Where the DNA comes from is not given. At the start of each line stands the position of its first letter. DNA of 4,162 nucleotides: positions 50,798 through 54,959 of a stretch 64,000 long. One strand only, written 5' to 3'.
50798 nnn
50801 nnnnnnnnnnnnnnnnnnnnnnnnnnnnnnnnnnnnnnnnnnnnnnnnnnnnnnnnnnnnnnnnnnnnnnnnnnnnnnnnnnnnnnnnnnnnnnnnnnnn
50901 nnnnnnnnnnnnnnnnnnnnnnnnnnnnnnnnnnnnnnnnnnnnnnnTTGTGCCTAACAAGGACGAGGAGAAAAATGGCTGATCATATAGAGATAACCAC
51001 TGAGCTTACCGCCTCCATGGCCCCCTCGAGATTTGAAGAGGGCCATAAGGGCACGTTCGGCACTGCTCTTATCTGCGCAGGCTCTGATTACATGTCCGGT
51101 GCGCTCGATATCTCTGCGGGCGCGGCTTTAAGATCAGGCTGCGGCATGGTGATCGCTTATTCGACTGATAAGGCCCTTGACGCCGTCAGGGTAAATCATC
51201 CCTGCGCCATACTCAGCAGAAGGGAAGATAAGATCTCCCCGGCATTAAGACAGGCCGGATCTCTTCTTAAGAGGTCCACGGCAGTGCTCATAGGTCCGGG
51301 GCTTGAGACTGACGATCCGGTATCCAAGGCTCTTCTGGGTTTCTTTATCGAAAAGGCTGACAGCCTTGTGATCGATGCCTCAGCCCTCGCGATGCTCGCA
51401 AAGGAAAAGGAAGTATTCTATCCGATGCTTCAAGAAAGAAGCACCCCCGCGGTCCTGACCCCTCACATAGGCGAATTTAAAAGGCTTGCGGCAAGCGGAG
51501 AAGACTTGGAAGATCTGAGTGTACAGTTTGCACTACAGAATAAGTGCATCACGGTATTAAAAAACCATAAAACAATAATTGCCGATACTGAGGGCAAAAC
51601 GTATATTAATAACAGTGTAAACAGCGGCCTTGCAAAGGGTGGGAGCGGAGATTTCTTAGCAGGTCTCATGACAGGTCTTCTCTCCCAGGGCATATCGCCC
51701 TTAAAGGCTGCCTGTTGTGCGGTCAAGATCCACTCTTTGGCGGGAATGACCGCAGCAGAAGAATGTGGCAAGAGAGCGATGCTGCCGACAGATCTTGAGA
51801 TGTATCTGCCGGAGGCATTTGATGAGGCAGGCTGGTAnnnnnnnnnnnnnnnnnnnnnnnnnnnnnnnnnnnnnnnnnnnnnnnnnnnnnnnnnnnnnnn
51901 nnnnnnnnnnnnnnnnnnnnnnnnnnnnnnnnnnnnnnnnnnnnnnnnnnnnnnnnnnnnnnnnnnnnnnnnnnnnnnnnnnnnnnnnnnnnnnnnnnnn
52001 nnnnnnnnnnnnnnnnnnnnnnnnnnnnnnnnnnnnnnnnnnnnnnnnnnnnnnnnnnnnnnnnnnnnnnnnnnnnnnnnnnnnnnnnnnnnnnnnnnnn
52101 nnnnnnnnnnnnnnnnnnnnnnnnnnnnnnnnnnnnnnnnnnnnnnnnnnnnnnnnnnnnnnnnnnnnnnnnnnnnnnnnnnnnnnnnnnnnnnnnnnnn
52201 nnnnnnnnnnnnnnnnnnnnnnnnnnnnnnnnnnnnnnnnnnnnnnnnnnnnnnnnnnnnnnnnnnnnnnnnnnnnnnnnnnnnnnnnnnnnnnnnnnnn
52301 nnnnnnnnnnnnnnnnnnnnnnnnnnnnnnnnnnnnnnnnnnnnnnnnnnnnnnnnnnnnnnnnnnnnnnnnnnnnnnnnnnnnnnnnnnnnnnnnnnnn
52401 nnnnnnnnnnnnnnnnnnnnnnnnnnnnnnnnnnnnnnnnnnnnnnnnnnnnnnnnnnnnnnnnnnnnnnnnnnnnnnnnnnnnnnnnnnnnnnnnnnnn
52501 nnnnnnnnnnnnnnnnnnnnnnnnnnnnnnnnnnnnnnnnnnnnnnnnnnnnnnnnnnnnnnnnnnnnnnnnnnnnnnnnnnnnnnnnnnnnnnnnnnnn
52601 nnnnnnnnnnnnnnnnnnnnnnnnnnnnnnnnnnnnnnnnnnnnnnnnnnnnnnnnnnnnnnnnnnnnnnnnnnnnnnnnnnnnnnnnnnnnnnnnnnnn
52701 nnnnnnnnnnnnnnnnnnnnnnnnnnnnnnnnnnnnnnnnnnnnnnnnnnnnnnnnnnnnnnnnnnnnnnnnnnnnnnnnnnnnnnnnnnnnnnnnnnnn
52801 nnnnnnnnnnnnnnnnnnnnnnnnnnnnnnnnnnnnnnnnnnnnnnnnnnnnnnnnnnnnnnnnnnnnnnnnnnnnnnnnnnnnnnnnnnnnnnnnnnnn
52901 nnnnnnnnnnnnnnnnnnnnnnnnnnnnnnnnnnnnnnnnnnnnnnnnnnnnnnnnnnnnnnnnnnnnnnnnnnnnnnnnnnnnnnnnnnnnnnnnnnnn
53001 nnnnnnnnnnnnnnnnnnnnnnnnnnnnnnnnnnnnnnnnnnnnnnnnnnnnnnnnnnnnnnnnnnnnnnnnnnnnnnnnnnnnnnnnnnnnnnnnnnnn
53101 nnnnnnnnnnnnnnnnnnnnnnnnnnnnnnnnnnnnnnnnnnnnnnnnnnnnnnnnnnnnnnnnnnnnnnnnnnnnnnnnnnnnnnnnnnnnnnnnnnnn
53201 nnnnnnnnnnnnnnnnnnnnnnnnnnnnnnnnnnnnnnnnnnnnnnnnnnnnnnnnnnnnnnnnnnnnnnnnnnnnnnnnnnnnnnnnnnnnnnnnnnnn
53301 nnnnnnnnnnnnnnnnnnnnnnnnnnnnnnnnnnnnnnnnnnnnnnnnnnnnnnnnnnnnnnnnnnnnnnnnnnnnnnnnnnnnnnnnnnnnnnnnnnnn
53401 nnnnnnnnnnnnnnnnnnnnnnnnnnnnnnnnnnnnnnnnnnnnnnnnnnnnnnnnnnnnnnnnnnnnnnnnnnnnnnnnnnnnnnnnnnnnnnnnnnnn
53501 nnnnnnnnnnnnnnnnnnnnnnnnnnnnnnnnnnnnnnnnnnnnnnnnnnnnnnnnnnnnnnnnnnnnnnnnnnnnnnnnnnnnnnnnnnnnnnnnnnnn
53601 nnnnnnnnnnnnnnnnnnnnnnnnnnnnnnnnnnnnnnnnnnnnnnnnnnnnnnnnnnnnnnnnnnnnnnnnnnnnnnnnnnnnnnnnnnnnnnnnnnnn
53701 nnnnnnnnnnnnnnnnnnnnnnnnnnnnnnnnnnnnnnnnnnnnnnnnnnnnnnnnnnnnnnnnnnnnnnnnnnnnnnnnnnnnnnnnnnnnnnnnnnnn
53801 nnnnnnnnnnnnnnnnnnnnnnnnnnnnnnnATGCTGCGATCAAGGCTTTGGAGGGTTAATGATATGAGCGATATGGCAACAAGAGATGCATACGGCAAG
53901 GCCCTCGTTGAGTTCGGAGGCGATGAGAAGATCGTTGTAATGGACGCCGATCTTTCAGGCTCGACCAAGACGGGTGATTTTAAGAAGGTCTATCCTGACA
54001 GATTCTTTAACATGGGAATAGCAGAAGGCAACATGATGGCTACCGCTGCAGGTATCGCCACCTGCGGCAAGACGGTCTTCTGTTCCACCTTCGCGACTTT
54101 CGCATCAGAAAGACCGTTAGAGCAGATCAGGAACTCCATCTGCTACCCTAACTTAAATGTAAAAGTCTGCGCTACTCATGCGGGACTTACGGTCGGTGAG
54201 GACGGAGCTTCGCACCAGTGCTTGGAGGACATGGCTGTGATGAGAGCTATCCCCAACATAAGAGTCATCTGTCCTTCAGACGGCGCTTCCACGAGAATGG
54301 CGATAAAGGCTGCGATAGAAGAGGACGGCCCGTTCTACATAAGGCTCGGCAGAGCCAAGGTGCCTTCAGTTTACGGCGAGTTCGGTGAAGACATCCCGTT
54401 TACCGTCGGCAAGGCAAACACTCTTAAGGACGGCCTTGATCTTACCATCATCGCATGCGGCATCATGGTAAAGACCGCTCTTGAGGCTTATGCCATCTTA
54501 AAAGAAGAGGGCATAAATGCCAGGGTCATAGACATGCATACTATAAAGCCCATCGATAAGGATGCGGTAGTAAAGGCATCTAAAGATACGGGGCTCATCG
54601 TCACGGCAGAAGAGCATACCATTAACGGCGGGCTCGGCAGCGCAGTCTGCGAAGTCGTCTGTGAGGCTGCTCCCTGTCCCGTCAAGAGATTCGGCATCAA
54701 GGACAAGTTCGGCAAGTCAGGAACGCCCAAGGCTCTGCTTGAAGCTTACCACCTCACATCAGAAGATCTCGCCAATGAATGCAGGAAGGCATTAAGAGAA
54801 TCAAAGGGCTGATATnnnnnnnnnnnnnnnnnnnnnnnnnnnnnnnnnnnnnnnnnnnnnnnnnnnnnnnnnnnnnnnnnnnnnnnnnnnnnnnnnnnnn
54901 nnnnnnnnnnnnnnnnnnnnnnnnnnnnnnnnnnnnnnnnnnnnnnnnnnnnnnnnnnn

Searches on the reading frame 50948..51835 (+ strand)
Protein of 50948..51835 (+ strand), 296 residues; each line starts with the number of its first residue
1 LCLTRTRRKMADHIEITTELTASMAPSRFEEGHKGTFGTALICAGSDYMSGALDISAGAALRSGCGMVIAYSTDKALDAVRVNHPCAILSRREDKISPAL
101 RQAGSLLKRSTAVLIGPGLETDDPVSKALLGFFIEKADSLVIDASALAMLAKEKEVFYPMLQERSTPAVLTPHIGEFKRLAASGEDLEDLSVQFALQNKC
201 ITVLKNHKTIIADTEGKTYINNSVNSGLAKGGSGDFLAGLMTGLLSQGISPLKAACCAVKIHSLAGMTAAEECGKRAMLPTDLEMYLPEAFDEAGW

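Call 63: search_protein_families(library=pfam, proteins=[window:50948-51835:+], max_evalue=0.001)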
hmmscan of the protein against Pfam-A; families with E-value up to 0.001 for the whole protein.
window:50948-51835:+ (296 aa): 1 family
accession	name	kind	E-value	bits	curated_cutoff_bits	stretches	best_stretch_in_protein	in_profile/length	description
PF01256.23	Carb_kinase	-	9.9e-53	179.5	27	1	41-288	2-241/242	NAD(P)H-hydrate dehydratase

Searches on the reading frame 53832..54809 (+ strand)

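Call 110: search_protein_families(library=ncbifam, proteins=[window:53832-54809:+], max_evalue=1e-10)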
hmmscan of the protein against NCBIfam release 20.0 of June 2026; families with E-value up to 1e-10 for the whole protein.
window:53832-54809:+ (326 aa): 9 families
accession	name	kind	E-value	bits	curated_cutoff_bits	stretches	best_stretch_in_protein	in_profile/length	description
NF004559.0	PRK05899.2-5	equivalog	8.7e-96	321.5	488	1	9-322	312-625/627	transketolase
NF004556.0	PRK05899.2-2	equivalog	1.9e-61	208.2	575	1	13-321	320-638/639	transketolase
TIGR00204.1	dxs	equivalog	2.2e-56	191.6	465.95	1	18-321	313-615/616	1-deoxy-D-xylulose-5-phosphate synthase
NF003933.0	PRK05444.2-2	equivalog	1e-46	159.7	395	1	17-320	291-604/606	1-deoxy-D-xylulose-5-phosphate synthase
NF008968.0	PRK12315.1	subfamily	5.9e-36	123.9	510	1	30-320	295-580/582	1-deoxy-D-xylulose-5-phosphate synthase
TIGR00232.1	tktlase_bact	equivalog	2.2e-31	108.9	682.25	1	10-319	344-651/654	transketolase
NF006667.0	PRK09212.1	subfamily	1.7e-24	86.3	321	1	13-280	2-280/327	pyruvate dehydrogenase complex E1 component subunit beta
NF004558.0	PRK05899.2-4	equivalog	1.1e-23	83.5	788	1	36-319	365-648/651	transketolase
NF008854.0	PRK11892.1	equivalog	2.1e-23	82.8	454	1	134-280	272-419/464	pyruvate dehydrogenase complex E1 component subunit beta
